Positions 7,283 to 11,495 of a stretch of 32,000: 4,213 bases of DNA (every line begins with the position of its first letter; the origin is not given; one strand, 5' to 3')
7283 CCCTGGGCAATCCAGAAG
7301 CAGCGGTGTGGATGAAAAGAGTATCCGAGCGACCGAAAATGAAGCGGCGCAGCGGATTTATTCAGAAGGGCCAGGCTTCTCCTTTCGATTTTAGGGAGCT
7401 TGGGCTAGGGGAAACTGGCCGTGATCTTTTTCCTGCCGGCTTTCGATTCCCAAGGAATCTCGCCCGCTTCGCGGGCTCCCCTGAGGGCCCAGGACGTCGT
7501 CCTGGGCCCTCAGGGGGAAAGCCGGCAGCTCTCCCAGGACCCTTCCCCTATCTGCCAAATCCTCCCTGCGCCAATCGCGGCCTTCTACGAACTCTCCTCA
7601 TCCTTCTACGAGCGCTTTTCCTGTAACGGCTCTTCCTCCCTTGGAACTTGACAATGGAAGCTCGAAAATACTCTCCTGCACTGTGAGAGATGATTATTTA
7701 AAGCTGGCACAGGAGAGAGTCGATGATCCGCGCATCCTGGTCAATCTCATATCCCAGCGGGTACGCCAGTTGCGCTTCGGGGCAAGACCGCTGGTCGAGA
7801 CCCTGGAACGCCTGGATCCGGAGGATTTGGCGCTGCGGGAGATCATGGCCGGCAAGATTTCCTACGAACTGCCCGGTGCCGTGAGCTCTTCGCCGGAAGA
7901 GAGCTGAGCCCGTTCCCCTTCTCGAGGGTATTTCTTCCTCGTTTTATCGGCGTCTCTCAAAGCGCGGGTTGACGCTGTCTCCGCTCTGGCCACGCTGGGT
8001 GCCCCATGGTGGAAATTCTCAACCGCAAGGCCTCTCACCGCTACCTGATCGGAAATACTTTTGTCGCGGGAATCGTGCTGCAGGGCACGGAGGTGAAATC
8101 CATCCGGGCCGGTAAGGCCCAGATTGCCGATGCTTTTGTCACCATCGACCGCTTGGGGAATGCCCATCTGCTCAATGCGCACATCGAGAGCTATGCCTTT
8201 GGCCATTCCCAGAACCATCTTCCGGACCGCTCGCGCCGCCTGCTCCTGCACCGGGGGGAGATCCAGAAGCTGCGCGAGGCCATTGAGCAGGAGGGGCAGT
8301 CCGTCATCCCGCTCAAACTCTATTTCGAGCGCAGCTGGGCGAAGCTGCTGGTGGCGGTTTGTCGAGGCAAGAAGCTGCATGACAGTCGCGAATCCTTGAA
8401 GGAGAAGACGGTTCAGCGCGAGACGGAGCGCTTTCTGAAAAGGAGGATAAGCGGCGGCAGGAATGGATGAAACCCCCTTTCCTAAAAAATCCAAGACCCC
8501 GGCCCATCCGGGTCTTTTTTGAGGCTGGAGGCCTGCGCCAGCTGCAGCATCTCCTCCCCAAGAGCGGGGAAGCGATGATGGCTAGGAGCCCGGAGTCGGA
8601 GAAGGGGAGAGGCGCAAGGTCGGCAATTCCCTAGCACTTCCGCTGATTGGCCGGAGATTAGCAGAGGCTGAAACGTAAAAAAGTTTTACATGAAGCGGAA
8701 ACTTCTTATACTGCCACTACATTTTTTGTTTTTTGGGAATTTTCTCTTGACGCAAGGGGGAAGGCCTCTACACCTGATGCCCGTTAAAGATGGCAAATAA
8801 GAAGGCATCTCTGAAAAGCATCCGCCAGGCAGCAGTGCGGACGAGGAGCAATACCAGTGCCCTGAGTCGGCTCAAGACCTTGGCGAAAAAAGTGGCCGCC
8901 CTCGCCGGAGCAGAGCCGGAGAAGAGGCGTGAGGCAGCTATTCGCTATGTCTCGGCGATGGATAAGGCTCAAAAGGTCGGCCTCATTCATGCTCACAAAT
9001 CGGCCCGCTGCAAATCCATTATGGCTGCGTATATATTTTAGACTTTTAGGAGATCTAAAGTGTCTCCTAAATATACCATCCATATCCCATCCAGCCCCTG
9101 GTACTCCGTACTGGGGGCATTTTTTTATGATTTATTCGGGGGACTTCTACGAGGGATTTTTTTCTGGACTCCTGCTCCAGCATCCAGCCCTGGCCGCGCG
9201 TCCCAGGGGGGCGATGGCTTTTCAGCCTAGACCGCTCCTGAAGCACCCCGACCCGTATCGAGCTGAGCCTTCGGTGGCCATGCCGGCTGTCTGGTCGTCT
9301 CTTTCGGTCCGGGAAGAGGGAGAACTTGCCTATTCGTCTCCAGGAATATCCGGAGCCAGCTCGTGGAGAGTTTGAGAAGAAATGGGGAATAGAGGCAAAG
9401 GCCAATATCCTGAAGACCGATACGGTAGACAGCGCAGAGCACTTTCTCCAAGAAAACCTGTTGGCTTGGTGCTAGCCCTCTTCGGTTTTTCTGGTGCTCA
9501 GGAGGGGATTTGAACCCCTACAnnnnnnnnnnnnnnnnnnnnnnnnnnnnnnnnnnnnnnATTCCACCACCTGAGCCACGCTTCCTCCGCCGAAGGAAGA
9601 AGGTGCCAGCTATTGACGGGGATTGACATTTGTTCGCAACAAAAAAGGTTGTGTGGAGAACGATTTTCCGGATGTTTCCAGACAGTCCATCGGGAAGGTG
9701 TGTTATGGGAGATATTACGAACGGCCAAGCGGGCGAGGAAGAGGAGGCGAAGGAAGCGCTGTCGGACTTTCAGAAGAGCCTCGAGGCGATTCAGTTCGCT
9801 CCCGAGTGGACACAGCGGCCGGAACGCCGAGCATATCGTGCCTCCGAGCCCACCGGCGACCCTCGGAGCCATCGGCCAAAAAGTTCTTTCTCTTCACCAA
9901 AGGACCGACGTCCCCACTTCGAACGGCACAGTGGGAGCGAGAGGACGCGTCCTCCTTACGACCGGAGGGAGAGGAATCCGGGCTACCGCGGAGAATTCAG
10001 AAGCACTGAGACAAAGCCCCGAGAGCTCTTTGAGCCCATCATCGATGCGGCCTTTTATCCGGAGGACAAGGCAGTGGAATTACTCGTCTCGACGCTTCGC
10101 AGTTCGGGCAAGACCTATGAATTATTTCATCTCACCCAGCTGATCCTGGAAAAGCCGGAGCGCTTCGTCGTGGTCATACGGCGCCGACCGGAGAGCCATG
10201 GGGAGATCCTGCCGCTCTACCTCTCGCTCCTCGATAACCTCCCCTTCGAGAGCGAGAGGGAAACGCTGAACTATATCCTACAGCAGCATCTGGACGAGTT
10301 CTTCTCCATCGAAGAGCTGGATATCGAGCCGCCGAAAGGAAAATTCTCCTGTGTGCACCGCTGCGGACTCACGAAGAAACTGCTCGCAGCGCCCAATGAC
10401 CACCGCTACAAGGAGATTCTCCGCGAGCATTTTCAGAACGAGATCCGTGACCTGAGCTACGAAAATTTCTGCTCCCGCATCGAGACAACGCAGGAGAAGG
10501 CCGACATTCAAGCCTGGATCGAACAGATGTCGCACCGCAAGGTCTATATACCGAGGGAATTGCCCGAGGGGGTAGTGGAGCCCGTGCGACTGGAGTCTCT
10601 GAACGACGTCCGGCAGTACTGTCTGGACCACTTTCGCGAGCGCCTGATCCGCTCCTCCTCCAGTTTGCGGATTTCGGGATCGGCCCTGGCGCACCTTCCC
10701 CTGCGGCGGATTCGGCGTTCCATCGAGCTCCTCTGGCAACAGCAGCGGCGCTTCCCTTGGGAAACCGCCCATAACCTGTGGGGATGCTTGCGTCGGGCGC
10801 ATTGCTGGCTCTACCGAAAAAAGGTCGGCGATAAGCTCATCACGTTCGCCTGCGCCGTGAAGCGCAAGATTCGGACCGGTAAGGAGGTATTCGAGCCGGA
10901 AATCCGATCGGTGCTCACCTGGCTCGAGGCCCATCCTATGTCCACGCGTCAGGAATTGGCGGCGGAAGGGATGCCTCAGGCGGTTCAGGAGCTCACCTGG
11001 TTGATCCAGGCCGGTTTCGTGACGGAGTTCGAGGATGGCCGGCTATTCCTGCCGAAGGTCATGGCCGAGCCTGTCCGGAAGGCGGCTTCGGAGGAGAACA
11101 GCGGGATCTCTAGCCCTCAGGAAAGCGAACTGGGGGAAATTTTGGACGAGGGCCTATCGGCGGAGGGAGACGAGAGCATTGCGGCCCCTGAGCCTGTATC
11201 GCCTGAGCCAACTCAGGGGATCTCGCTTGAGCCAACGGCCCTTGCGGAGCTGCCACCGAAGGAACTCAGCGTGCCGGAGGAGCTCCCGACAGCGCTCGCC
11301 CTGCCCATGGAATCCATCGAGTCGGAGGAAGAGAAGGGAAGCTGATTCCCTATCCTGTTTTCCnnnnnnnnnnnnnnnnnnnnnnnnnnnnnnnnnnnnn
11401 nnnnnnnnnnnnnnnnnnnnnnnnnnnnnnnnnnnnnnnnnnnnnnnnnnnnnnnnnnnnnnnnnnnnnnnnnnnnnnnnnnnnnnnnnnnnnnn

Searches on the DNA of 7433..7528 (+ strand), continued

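Call 88: search_dna_similar(query=window:7433-7528:+, collection=plasmids, mode=distant, max_evalue=0.001, max_rows=10)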
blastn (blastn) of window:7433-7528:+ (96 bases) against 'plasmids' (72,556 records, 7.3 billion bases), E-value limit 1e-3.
No match.

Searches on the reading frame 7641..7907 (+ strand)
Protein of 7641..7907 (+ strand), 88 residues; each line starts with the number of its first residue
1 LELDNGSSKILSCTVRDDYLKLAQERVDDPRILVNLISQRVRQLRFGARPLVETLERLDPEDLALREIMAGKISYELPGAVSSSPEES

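Call 68: search_protein_families(library=ncbifam, proteins=[window:7641-7907:+], max_evalue=0.01)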
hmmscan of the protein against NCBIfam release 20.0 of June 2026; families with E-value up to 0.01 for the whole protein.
window:7641-7907:+ (88 aa): 3 families
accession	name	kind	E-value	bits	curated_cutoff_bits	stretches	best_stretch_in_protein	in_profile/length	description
NF001579.0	PRK00392.6-2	equivalog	2.8e-17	62.4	58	1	16-76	4-66/72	DNA-directed RNA polymerase subunit omega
TIGR00690.1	rpoZ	equivalog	0.00083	19.4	23.6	1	24-74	10-60/60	DNA-directed RNA polymerase subunit omega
NF002208.0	PRK01099.1-3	equivalog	0.00094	19.3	57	1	37-73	15-51/60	DNA-directed RNA polymerase subunit K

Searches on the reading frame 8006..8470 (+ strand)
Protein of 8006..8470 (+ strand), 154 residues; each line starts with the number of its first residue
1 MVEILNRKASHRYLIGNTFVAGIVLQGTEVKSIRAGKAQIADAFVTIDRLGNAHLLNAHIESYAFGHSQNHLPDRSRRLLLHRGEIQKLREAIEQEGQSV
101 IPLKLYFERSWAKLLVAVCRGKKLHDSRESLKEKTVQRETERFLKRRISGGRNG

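Call 68: search_protein_families(library=ncbifam, proteins=[window:8006-8470:+], max_evalue=0.01)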
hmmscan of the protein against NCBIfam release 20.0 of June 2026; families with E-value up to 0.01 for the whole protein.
window:8006-8470:+ (154 aa): 3 families
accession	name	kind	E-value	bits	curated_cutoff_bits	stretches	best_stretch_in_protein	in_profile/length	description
NF003843.0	PRK05422.1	equivalog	5.9e-52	175.4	130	1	4-146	14-155/156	SsrA-binding protein SmpB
TIGR00086.1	smpB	equivalog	3.2e-47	160.2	119.1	1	4-145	3-144/144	SsrA-binding protein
TIGR00229.1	sensory_box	domain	0.0095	16.1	22.9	0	40-98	14-71/126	PAS domain S-box protein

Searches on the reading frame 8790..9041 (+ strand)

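Call 68: search_protein_families(library=ncbifam, proteins=[window:8790-9041:+], max_evalue=0.01)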
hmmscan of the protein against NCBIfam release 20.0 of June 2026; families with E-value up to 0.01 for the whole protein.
window:8790-9041:+ (83 aa): 1 family
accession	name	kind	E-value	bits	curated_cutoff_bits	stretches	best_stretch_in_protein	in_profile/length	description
TIGR00029.2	S20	equivalog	2.2e-15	57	33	1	1-82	1-83/84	30S ribosomal protein S20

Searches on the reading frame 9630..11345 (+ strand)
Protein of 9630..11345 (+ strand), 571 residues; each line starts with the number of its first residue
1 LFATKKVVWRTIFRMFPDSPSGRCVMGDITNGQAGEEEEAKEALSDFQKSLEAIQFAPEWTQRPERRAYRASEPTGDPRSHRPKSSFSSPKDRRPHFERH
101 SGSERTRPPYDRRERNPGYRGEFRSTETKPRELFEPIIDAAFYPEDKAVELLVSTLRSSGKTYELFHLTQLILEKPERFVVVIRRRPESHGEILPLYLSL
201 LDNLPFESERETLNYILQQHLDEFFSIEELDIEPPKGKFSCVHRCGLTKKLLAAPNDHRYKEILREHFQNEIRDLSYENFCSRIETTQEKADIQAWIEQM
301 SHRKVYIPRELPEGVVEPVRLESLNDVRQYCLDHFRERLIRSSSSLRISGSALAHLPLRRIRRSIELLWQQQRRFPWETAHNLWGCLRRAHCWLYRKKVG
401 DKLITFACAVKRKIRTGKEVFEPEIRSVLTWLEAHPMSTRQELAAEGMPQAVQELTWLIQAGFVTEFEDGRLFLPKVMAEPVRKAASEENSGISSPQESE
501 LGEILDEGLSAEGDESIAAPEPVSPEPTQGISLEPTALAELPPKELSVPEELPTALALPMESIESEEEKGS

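Call 14: search_protein_families(library=pfam, proteins=[window:9630-11345:+])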
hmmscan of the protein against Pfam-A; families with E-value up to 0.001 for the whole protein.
window:9630-11345:+ (571 aa): 0 families

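Call 68: search_protein_families(library=ncbifam, proteins=[window:9630-11345:+], max_evalue=0.01)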
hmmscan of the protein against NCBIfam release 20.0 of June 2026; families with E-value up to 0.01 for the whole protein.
window:9630-11345:+ (571 aa): 0 families

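Call 85: search_protein_families(library=pfam, proteins=[window:9630-11345:+], max_evalue=0.5)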
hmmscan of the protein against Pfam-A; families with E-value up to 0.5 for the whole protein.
window:9630-11345:+ (571 aa): 0 families
